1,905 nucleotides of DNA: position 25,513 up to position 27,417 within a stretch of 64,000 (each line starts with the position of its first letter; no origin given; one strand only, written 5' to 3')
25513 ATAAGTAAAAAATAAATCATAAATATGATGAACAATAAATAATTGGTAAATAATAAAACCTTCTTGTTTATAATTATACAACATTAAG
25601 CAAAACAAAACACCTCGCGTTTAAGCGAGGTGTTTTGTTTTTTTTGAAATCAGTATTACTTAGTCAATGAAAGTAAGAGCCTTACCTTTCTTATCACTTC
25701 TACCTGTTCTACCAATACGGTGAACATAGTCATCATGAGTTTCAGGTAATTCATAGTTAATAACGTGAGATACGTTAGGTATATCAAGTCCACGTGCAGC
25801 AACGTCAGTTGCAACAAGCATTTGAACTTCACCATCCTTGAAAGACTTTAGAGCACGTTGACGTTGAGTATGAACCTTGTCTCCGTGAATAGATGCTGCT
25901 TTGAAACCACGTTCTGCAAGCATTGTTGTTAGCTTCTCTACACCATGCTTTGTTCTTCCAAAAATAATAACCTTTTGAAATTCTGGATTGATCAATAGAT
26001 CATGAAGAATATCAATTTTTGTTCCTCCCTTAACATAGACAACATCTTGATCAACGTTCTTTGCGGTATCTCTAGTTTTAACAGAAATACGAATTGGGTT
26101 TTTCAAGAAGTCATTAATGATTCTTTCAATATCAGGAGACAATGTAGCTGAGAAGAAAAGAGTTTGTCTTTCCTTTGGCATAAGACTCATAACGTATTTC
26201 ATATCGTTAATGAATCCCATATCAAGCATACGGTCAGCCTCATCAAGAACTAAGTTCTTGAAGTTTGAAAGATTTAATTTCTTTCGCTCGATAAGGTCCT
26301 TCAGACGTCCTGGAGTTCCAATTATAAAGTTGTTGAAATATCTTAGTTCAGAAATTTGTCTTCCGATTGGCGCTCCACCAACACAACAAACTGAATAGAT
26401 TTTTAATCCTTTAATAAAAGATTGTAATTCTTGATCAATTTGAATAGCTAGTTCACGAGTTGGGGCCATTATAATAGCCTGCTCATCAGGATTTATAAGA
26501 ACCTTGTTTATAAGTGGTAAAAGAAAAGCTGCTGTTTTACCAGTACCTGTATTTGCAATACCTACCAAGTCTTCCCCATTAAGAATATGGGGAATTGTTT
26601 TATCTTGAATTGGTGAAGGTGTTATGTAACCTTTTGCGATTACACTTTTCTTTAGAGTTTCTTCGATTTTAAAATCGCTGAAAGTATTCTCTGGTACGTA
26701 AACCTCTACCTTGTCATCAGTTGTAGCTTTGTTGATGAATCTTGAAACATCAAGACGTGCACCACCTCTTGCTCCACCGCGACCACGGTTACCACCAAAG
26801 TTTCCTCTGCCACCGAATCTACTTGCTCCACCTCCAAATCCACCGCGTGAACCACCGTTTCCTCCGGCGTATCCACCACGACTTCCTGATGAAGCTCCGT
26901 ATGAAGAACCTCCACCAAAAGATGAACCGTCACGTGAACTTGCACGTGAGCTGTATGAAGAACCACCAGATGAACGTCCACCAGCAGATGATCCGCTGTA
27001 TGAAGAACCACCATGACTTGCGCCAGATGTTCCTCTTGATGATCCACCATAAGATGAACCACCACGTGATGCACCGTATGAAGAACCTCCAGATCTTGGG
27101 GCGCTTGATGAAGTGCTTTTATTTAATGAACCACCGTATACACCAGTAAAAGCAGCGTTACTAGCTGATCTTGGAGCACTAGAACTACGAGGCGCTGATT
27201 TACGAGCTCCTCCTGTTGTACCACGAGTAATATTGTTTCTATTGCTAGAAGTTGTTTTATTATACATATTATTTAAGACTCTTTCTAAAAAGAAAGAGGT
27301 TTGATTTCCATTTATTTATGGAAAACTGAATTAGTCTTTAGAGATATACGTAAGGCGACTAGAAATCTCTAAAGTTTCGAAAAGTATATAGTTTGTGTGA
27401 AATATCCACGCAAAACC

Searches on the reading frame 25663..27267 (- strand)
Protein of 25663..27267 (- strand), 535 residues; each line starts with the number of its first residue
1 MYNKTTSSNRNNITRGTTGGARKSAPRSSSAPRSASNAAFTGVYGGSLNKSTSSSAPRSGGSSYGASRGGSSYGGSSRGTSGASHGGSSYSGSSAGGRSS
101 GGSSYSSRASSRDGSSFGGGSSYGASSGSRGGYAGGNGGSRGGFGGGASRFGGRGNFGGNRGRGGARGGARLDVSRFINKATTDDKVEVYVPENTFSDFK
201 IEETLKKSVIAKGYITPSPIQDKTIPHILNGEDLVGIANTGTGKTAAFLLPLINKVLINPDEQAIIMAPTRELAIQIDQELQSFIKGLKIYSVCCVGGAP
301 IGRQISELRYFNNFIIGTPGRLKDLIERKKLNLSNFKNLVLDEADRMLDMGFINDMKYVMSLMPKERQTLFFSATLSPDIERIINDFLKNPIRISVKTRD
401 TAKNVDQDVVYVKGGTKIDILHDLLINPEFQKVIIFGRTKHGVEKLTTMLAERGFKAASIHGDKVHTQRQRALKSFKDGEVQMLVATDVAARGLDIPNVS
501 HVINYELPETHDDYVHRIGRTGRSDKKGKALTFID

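Call 12: search_protein_families(library=pfam, proteins=[window:25663-27267:-], max_evalue=0.01)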
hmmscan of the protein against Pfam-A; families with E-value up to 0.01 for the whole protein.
window:25663-27267:- (535 aa): 4 families
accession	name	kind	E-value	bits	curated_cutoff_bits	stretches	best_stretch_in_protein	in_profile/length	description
PF00270.35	DEAD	-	9.7e-48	162.5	26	1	218-382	1-166/167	DEAD/DEAH box helicase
PF00271.37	Helicase_C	-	7.3e-34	116.8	23.5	1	417-524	2-109/110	Helicase conserved C-terminal domain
PF04851.21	ResIII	-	3.4e-05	24.2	22.5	1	237-376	29-162/164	Type III restriction enzyme, res subunit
PF14617.12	CMS1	-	0.007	16.2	35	0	316-344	180-208/250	U3-containing 90S pre-ribosomal complex subunit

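Call 13: search_protein_families(library=ncbifam, proteins=[window:25663-27267:-], max_evalue=0.01)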
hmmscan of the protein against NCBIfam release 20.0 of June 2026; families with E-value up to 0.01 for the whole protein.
window:25663-27267:- (535 aa): 51 families (the best 25 are shown)
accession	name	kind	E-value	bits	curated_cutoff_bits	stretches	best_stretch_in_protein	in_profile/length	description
NF053631.1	RNA_helic_CshA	equivalog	7.2e-122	407.4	646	1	196-534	1-341/434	degradosome RNA helicase CshA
NF007882.0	PRK10590.1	equivalog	3.7e-104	349.2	743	1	199-533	6-348/456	ATP-dependent RNA helicase RhlE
NF008744.0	PRK11776.1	equivalog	1.7e-102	343.4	524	1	194-534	4-346/460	ATP-dependent RNA helicase DbpA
NF053711.1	RNA_heli_RhlE1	exception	1e-100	337.6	750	1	195-533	2-347/434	RNA helicase RhlE1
NF053710.1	RNA_heli_RhlE2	exception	1.3e-100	337.7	925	1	196-533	3-352/635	RNA helicase RhlE2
NF053636.1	DDHlcsCsdAPsy1082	equivalog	2.2e-99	333.3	890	1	195-532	4-345/512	DEAD/DEAH box helicase CsdA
NF008394.0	PRK11192.1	equivalog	6.2e-93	312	507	1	194-534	3-351/441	ATP-dependent RNA helicase SrmB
NF008642.0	PRK11634.1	equivalog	1.4e-89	301.2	989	1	193-535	5-350/628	DEAD/DEAH family ATP-dependent RNA helicase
NF003419.0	PRK04837.1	equivalog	5.9e-89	298.7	588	1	189-533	4-359/424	ATP-dependent RNA helicase RhlB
NF002340.1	PRK01297.1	equivalog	1.1e-86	291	564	1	195-534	2-353/372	ATP-dependent RNA helicase RhlB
NF003390.0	PRK04537.1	equivalog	1.5e-73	248.8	732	1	194-533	9-360/572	ATP-dependent RNA helicase RhlB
NF010337.0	PRK13766.1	equivalog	3.9e-26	91.4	610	2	411-529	347-472/781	Hef nuclease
TIGR01389.1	recQ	equivalog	2.9e-18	65.6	640.2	1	213-533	10-327/591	DNA helicase RecQ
TIGR00614.1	recQ_fam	subfamily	5.4e-17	61.7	219.8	1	218-533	13-329/470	RecQ family ATP-dependent DNA helicase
NF041063.1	DpdF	equivalog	4.7e-14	51.9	550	1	433-531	380-479/813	protein DpdF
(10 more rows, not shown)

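Call 17: find_homologous_proteins(query=window:25663-27267:-, max_evalue=1e-20)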
Query window:25663-27267:- (535 aa): 8000 proteins with E <= 1e-20 among 8000 candidates; the best 120 are listed.
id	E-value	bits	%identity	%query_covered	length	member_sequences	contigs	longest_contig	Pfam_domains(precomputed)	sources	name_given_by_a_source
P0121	0.0e+0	1172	100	100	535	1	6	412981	PF00270.36,PF00271.38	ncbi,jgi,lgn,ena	ncbi:MAG: DEAD/DEAH box helicase [bacterium]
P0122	1.2e-268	910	91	69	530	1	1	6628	PF00270.36,PF00271.38,PF04851.22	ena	-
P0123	6.2e-265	898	90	69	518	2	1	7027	PF00270.36,PF00271.38,PF04851.22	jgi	jgi:superfamily II DNA/RNA helicase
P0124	1.5e-259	880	93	68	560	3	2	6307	PF00270.36,PF00271.38,PF04851.22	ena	-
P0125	7.1e-259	878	92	69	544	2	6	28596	PF00270.36,PF00271.38,PF04851.22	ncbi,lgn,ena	-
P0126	1.0e-258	877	90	69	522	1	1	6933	PF00270.36,PF00271.38,PF04851.22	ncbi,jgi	jgi:ATP-dependent RNA helicase RhlE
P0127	1.9e-258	877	93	69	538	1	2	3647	PF00270.36,PF00271.38,PF04851.22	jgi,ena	jgi:late competence protein required for DNA uptake (superfamily II DNA/RNA helicase)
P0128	2.6e-258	876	93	68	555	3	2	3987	PF00270.36,PF00271.38,PF04851.22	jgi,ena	jgi:superfamily II DNA or RNA helicase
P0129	7.5e-258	875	92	69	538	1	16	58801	PF00270.36,PF00271.38,PF04851.22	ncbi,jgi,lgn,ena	jgi:superfamily II DNA or RNA helicase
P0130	8.4e-255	865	91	69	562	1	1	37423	PF00270.36,PF00271.38,PF04851.22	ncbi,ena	-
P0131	1.5e-238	811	91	68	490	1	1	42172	PF00270.36,PF00271.38,PF04851.22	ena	-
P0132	1.1e-226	772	75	88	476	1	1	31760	PF00270.36,PF00271.38,PF04851.22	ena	-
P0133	8.0e-219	746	81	69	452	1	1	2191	PF00270.36,PF00271.38,PF04851.22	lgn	-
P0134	2.6e-218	744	80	70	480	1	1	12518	PF00270.36,PF00271.38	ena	-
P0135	3.0e-218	744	94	66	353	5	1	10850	PF00270.36,PF00271.38,PF04851.22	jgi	jgi:superfamily II DNA/RNA helicase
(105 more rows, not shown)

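Call 88: predict_structure(alignment_id=A4)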
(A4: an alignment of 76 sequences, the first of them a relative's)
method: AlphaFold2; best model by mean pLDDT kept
length: 535 residues; sequences in the alignment: 76
mean_pLDDT: 72.6   pTM: 0.53
mean pLDDT of the five models: 72.6, 71.3, 71.2, 70.2, 69.4
residues with pLDDT >= 90: 240; 70-90: 90; 50-70: 26; < 50: 179
segments of 3 or more residues with pLDDT < 50: 1-67, 69-140, 142-144, 146-154, 156-169, 179-187, 399-403
pLDDT, mean of each block of 10 residues (from residue 1): 41 38 41 41 37 42 38 36 33 33 36 38 42 38 44 43 45 58 50 89 94 90 96 90 90 97 97 95 96 95 96 97 97 97 91 94 96 85 87 74 66 88 93 94 96 97 91 94 92 78 89 79 70 88
secondary structure, 60 per line:
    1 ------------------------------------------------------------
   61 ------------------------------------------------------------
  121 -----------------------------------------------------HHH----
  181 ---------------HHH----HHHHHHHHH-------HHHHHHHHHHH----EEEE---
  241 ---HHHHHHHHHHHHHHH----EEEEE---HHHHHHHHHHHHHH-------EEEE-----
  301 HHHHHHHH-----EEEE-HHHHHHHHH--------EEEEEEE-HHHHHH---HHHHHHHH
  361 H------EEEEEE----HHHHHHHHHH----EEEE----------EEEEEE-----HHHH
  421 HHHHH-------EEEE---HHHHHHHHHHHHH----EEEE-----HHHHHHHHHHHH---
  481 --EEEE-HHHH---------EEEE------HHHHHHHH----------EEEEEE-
elements in order: H203-211 H219-229 E234-237 H244-258 E263-267 H271-284 E292-295 H301-308 E314-317 H319-327 E336-342 H344-349 H353-361 E368-373 H378-387 E392-395 E406-411 H417-425 E433-436 H440-452 E457-460 H466-477 E483-486 H488-491 E501-504 H511-518 E529-534
